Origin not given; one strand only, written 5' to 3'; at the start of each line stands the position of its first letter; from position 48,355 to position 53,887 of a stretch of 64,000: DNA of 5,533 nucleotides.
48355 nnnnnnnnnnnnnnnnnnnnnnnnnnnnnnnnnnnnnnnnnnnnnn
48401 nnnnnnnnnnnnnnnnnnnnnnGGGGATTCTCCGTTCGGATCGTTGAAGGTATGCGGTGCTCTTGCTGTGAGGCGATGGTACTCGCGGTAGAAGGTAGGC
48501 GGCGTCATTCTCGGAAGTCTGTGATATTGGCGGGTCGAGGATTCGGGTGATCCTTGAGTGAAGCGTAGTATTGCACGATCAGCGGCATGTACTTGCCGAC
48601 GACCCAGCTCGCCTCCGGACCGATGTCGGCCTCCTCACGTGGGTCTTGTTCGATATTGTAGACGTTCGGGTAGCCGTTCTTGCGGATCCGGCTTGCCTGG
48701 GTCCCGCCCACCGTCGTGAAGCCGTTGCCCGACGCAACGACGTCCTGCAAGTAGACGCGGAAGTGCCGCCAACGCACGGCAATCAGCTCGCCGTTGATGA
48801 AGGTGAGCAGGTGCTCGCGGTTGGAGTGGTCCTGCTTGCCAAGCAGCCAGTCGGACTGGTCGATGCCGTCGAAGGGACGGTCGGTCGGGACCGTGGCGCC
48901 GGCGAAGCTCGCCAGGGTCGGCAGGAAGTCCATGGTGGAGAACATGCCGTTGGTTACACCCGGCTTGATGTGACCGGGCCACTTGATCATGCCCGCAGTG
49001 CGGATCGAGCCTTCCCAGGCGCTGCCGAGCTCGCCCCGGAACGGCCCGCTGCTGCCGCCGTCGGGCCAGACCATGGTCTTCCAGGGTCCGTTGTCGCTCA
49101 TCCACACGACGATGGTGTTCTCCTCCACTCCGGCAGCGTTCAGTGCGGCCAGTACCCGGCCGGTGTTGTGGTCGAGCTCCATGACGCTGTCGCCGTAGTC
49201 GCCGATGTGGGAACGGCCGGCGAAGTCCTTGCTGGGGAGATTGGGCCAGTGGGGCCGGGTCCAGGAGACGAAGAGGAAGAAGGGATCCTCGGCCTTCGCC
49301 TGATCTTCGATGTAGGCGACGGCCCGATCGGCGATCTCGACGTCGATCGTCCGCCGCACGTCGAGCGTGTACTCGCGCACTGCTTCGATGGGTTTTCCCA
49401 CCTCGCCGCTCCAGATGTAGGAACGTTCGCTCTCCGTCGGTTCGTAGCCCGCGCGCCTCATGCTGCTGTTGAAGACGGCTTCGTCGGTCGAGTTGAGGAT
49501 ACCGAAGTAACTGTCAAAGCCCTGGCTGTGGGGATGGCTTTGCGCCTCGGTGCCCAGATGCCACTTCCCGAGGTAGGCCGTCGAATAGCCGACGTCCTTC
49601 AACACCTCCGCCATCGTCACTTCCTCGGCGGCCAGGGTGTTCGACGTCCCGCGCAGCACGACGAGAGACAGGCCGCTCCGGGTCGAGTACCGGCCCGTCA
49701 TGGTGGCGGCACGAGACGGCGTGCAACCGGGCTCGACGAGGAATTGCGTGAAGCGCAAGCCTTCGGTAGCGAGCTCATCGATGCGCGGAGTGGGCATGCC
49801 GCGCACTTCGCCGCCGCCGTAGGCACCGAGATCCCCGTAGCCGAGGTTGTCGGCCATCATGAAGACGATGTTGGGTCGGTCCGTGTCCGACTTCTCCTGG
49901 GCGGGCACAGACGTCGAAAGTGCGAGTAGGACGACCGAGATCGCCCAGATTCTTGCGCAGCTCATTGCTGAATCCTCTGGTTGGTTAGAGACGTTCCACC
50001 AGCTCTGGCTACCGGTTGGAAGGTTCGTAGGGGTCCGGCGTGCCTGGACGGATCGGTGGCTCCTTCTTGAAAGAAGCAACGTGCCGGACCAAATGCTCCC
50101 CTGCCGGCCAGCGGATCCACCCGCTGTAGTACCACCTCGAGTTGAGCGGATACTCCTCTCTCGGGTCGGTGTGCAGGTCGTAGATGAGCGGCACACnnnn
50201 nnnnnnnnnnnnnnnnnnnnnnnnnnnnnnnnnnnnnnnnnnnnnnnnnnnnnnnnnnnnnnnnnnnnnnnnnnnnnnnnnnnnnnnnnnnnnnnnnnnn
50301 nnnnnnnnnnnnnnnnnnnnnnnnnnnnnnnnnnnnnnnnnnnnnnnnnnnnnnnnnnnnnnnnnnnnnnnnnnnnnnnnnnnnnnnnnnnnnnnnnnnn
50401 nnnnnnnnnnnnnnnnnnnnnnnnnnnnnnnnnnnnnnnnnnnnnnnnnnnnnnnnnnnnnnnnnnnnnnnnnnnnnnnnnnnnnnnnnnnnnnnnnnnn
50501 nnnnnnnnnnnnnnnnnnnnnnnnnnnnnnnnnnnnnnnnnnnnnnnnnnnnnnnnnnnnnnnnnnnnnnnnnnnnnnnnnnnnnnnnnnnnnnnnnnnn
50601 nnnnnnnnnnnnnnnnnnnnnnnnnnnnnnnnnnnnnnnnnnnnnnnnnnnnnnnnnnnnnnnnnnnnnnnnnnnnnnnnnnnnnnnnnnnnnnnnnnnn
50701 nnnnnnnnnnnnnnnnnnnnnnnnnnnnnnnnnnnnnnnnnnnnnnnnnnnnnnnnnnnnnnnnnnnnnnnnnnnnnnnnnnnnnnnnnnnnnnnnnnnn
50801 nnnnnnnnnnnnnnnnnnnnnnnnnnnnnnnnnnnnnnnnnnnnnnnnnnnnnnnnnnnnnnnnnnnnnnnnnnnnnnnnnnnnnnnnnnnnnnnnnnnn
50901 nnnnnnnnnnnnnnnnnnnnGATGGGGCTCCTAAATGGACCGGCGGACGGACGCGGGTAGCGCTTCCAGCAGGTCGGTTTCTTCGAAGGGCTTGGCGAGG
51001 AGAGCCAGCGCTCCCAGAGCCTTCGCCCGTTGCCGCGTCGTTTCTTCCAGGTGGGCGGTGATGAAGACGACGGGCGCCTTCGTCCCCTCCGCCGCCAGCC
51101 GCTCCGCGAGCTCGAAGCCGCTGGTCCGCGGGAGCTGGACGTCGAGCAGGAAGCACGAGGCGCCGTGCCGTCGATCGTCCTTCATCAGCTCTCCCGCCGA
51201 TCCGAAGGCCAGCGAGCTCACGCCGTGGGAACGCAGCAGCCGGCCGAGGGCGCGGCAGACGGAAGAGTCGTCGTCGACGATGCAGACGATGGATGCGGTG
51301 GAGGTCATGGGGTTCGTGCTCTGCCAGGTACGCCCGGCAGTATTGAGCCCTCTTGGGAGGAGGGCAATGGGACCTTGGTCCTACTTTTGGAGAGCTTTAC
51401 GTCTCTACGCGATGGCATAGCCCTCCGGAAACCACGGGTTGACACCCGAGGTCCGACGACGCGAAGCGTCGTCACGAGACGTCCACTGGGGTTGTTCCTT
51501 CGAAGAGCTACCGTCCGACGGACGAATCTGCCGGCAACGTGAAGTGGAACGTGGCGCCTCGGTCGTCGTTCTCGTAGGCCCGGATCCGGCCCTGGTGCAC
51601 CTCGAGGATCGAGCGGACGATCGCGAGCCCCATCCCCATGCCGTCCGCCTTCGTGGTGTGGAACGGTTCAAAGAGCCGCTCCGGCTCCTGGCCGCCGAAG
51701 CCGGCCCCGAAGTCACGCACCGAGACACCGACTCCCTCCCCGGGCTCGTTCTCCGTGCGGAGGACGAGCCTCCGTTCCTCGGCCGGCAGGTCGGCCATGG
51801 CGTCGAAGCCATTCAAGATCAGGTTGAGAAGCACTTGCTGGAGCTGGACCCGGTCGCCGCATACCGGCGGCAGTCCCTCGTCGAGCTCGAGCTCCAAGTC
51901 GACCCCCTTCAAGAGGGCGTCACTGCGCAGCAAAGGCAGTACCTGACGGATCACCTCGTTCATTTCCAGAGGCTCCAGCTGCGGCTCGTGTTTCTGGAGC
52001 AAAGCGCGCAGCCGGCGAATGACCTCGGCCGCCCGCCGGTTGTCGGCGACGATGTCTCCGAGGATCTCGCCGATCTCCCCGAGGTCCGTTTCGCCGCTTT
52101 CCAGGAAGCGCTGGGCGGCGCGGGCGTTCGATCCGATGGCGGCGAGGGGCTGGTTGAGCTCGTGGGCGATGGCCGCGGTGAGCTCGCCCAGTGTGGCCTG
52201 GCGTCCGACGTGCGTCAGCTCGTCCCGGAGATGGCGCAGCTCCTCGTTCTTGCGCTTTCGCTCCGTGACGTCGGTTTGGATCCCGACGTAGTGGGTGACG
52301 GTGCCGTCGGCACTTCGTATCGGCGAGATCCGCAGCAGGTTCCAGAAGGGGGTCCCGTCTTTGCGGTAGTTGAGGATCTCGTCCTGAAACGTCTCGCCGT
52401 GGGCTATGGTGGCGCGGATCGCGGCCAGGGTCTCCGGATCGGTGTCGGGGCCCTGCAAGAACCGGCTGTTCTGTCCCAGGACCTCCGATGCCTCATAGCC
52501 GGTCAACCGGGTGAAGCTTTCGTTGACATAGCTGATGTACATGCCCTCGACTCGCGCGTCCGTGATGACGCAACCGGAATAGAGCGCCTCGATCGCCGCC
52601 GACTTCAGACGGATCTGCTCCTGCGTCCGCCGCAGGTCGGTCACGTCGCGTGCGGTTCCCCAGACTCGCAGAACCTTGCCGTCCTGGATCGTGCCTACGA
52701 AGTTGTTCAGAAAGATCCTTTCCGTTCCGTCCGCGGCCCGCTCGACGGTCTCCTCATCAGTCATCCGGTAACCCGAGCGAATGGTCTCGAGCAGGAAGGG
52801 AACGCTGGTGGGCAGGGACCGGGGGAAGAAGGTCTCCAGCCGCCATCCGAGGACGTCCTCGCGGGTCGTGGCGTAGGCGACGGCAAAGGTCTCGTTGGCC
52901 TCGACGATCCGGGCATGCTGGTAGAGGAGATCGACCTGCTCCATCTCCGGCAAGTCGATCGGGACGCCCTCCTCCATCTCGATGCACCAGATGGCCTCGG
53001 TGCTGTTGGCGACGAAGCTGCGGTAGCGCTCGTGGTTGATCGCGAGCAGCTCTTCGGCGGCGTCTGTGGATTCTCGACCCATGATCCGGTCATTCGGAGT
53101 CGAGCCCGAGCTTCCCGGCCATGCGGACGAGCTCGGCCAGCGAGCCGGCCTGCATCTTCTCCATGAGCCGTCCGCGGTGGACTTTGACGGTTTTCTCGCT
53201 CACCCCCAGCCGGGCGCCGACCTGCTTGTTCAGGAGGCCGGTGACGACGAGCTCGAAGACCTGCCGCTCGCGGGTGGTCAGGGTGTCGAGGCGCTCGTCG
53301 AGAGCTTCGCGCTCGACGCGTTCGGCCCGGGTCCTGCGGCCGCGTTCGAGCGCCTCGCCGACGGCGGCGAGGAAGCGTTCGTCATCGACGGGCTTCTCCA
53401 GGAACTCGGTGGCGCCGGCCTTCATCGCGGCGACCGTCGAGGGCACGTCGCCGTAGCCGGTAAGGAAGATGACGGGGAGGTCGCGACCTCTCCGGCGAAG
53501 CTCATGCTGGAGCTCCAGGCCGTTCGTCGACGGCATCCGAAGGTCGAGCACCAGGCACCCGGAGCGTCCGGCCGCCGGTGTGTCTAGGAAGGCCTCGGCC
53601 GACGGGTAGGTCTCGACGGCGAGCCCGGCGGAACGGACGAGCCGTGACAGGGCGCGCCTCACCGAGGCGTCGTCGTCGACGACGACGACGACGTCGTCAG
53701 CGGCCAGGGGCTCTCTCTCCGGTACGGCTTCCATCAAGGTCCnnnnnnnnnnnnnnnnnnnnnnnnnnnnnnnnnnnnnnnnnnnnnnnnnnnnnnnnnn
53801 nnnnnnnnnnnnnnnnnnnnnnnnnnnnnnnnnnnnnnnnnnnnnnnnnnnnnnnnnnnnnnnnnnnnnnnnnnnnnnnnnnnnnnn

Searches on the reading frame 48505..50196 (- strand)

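Call 27: search_protein_families(library=pfam, proteins=[window:48505-50196:-], max_evalue=0.01)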
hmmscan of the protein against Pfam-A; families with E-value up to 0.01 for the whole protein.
window:48505-50196:- (563 aa): 3 families
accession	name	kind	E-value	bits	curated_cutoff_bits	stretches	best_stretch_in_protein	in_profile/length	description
PF00884.28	Sulfatase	-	2.2e-52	178.7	25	1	108-433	1-300/301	Sulfatase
PF14707.11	Sulfatase_C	-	0.00014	22.8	30.9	1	459-549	2-98/127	C-terminal region of aryl-sulfatase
PF16347.10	SGSH_C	-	0.00021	21.9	29.3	1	394-460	12-77/154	N-sulphoglucosamine sulphohydrolase, C-terminal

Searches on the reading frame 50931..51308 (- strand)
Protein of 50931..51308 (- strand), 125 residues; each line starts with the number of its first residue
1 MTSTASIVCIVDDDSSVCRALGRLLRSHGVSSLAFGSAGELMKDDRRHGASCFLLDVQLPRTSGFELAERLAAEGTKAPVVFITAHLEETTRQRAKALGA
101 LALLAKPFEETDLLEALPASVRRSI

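Call 27: search_protein_families(library=pfam, proteins=[window:50931-51308:-], max_evalue=0.01)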
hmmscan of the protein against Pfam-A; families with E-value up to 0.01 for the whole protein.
window:50931-51308:- (125 aa): 1 family
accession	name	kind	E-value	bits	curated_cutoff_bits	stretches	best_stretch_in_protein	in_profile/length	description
PF00072.30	Response_reg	-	2.3e-22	79.7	30.2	1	8-117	1-110/111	Response regulator receiver domain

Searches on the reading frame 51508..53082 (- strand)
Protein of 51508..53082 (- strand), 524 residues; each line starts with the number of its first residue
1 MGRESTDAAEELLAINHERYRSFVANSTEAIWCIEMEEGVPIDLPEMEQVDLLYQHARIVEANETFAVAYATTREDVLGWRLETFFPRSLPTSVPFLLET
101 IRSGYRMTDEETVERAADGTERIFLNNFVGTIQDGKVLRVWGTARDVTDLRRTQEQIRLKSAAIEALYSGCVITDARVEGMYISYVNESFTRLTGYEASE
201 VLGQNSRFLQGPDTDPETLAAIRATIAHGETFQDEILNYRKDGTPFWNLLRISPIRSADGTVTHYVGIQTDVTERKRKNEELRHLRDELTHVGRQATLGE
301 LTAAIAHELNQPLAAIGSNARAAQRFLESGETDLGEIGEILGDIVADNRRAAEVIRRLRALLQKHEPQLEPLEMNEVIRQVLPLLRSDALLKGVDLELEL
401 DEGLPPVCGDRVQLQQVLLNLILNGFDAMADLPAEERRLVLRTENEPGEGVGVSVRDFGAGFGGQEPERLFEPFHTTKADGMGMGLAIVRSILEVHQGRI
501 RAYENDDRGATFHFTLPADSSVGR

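Call 27: search_protein_families(library=pfam, proteins=[window:51508-53082:-], max_evalue=0.01)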
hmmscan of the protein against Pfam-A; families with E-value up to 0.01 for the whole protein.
window:51508-53082:- (524 aa): 7 families
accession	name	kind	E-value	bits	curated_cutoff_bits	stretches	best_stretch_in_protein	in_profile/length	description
PF13426.13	PAS_9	-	5.1e-32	110.6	27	2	178-274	9-103/103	PAS domain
PF02518.31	HATPase_c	-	1.7e-20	74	26.4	1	409-519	1-110/111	Histidine kinase-, DNA gyrase B-, and HSP90-like ATPase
PF00989.32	PAS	-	6.5e-18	65.2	22.6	1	161-272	4-113/113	PAS fold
PF08448.16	PAS_4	-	9.2e-17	61.7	23.1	2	182-277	16-110/110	PAS fold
PF08447.18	PAS_3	-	1.2e-10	42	25.6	1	184-268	2-88/89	PAS fold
PF00512.31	HisKA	-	2.2e-07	31.3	26.9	1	298-361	2-60/66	His Kinase A (phospho-acceptor) domain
PF13188.13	PAS_8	-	2.4e-06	27.7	21.8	1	162-215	5-53/65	PAS domain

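Call 89: search_solved_structures(query=window:51508-53082:-, max_evalue=0.00001)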
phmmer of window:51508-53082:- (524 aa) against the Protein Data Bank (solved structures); distinct sequences matched with E-value up to 0.00001: 196 (the best 60 are shown).
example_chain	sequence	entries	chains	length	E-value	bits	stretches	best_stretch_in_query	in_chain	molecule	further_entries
4gcz_A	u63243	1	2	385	2.1e-78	267.1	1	158-519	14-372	Blue-light photoreceptor, Sensor protein fixL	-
8a3u_A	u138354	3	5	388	9.2e-75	255.1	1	161-519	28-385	Putative Sensory box protein,Sensor protein FixL | Putative Sensory box protein,Putative Sensory box protein,Sensor protein FixL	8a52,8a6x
8a7f_A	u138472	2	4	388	3.4e-74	253.3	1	161-519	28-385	Putative Sensory box protein,Sensor protein FixL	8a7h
9vf7_A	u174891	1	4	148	4.6e-35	124.2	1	162-276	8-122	histidine kinase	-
6y7u_A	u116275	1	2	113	3.7e-33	117.9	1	168-275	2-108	Multi-sensor hybrid histidine kinase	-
9vf8_A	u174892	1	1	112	3.7e-33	117.9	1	169-275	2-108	histidine kinase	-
6rhf_A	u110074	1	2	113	4.8e-32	114.2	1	168-275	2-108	Multi-sensor hybrid histidine kinase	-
8pm1_A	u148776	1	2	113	4.8e-32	114.2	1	168-275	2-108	histidine kinase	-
6rhg_A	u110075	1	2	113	9e-32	113.3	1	168-275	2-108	Multi-sensor hybrid histidine kinase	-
7ab6_A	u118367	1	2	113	1.2e-31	112.9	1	168-275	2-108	Multi-sensor hybrid histidine kinase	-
6ywi_A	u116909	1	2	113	1.2e-31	112.9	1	168-275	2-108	Multi-sensor hybrid histidine kinase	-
9u5n_A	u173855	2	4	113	1.2e-31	112.9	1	168-275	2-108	histidine kinase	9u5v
6yx4_A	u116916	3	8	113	1.7e-31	112.4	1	168-275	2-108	Multi-sensor hybrid histidine kinase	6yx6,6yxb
6yxc_A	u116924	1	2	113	1.7e-31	112.4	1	168-275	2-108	Multi-sensor hybrid histidine kinase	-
6y7r_A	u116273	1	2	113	2.2e-31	112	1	168-275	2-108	Multi-sensor hybrid histidine kinase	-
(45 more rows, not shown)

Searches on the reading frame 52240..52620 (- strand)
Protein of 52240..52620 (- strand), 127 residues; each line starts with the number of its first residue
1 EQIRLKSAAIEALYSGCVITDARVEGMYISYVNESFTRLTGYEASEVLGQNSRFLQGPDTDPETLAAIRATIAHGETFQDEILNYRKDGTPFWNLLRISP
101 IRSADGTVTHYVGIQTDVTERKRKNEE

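Call 95: search_solved_structures(query=window:52240-52620:-, max_evalue=1e-20, show_alignments=3)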
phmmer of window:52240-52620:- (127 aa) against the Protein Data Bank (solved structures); distinct sequences matched with E-value up to 1e-20: 105 (the best 60 are shown).
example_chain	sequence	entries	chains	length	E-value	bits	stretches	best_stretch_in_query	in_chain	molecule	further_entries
9vf7_A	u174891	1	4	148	2.9e-36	127.1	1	8-121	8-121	histidine kinase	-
6y7u_A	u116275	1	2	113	1.1e-34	122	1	14-121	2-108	Multi-sensor hybrid histidine kinase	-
9vf8_A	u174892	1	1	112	1.1e-34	122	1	15-121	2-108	histidine kinase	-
6rhf_A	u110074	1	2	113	1.6e-33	118.3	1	14-121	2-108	Multi-sensor hybrid histidine kinase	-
8pm1_A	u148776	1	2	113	1.6e-33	118.3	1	14-121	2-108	histidine kinase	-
6rhg_A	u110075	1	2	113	3e-33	117.4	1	14-121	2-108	Multi-sensor hybrid histidine kinase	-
7ab6_A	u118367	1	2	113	4.1e-33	117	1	14-121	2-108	Multi-sensor hybrid histidine kinase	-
6ywi_A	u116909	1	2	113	4.2e-33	116.9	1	14-121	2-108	Multi-sensor hybrid histidine kinase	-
9u5n_A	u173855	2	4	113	4.2e-33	116.9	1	14-121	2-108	histidine kinase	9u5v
6yx4_A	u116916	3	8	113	5.8e-33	116.5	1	14-121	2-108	Multi-sensor hybrid histidine kinase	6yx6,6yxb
6yxc_A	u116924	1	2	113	5.8e-33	116.5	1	14-121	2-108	Multi-sensor hybrid histidine kinase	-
6y7r_A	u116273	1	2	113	7.5e-33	116.1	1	14-121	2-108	Multi-sensor hybrid histidine kinase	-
6ywq_A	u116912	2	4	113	8e-33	116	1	14-121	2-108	Multi-sensor hybrid histidine kinase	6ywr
6ywg_A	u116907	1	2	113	8e-33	116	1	14-121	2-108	Multi-sensor hybrid histidine kinase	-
6ywh_A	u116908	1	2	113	8e-33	116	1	14-121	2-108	Multi-sensor hybrid histidine kinase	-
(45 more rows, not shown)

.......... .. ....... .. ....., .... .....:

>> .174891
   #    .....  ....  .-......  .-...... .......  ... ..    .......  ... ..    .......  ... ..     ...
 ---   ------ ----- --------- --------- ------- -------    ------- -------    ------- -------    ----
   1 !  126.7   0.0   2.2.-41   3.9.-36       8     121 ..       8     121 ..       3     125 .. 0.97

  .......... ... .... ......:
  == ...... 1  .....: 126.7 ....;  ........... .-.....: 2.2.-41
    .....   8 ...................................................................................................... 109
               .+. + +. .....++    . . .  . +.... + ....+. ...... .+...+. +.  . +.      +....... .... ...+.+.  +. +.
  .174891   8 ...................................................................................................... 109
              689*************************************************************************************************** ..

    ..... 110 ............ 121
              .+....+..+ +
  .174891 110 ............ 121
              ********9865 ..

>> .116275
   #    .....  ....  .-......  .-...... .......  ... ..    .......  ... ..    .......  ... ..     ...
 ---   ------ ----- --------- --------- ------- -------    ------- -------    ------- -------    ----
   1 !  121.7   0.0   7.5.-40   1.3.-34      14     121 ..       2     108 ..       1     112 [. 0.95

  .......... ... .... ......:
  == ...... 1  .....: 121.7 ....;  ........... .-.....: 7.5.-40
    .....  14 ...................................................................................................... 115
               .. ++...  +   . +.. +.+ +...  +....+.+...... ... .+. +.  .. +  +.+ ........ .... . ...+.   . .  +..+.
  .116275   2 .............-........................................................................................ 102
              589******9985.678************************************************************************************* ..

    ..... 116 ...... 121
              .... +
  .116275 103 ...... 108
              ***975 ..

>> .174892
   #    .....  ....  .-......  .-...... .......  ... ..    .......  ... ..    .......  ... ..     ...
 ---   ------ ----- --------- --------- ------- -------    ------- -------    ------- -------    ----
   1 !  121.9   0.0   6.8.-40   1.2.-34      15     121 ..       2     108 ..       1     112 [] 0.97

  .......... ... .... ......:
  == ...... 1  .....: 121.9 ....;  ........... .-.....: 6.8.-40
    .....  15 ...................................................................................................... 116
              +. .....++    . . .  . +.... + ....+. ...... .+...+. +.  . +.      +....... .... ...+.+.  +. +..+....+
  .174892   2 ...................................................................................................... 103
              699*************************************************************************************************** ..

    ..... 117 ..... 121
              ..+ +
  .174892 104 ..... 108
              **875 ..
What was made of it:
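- Closest known: LOV histidine kinases and FixL/FixJ. Different: The adduct-forming Cys is Ser (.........) (call 95).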

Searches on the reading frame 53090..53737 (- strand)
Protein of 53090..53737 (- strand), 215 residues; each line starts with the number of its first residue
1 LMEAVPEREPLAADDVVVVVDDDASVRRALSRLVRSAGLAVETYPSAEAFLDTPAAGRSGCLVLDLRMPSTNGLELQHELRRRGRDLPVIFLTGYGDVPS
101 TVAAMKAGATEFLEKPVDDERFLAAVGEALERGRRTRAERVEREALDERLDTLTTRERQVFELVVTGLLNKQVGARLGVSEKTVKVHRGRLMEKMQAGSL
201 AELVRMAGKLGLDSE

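Call 27: search_protein_families(library=pfam, proteins=[window:53090-53737:-], max_evalue=0.01)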
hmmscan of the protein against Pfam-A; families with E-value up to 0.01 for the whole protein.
window:53090-53737:- (215 aa): 5 families
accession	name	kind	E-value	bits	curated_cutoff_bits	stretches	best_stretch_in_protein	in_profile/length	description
PF00072.30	Response_reg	-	1.1e-26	93.6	30.2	1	17-126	1-110/111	Response regulator receiver domain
PF00196.25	GerE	-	5.7e-21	74.4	23.5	1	151-207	1-57/57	Bacterial regulatory proteins, luxR family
PF08281.18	Sigma70_r4_2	-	8.5e-09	35.4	25.7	1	143-195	1-54/54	Sigma-70, region 4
PF04545.22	Sigma70_r4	-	9.7e-06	25.5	24.1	1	150-196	2-49/50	Sigma-70, region 4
PF23379.1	DUF7096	-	0.0074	16.6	27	0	102-162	71-131/208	Domain of unknown function (DUF7096)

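Call 88: search_solved_structures(query=window:53090-53737:-, max_evalue=0.00001)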
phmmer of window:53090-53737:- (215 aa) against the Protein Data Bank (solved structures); distinct sequences matched with E-value up to 0.00001: 202 (the best 60 are shown).
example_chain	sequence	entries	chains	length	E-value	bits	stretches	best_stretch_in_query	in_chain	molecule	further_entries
1yio_A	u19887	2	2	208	5.2e-53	183.1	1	13-209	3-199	response regulatory protein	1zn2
5xso_A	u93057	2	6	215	8.6e-45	156.3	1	17-212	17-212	Response regulator FixJ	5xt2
5tqj_A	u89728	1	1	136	1.5e-24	90.3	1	16-126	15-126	Response regulator receiver protein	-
1d5w_A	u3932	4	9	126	1.7e-24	90.1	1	14-131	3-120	TRANSCRIPTIONAL REGULATORY PROTEIN FIXJ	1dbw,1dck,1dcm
1qkk_A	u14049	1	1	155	2.1e-19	73.5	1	16-147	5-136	C4-DICARBOXYLATE TRANSPORT TRANSCRIPTIONAL REGULATORY PROTEIN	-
1l5y_A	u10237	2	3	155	4.7e-19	72.3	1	16-146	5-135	C4-DICARBOXYLATE TRANSPORT TRANSCRIPTIONAL REGULATORY PROTEIN DCTD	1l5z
1dc7_A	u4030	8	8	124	1e-17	68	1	16-130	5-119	NITROGEN REGULATION PROTEIN | NITROGEN REGULATION PROTEIN NR(I) | NTRC RECEIVER DOMAIN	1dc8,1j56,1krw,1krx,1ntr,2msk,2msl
1a04_A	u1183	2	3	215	2.1e-16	63.7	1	17-202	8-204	NITRATE/NITRITE RESPONSE REGULATOR PROTEIN NARL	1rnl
3c3w_A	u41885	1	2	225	5.3e-16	62.4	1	17-196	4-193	TWO COMPONENT TRANSCRIPTIONAL REGULATORY PROTEIN DEVR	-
8a5r_AAA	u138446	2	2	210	2.9e-15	60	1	118-212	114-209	Light-activated DNA-binding protein EL222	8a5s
4yn8_A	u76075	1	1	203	4.3e-15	59.4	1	17-197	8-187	Response regulator ChrA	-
3p7n_A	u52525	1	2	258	5.7e-15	59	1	118-211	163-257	Sensor histidine kinase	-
4l4u_A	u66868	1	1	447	3.6e-14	56.4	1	17-144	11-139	Transcriptional regulator (NtrC family)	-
1ny5_A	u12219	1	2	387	4.1e-14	56.2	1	17-144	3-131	transcriptional regulator (NtrC family)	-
1zy2_A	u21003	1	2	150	5.8e-14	55.8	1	17-144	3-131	transcriptional regulator NtrC1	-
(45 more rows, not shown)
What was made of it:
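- Closest known: LOV histidine kinases and FixL/FixJ. Same: Its partner is a FixJ-like regulator (calls 88, 89).
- On DosR/NarL-type response-regulator regulon (the motif): Window 53090-53737 (calls 27, 88).
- Closest known: DosR/DevR dormancy regulon box and NarL/FixJ. Same: A receiver+GerE regulator is encoded next to box-bearing promoters (calls 27, 88).
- Closest known: DosR/DevR dormancy regulon box and NarL/FixJ. Different: The regulator is closer in sequence to StyR/FixJ (5e-53 and 9e-45) than to DevR (5e-16) (call 88).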
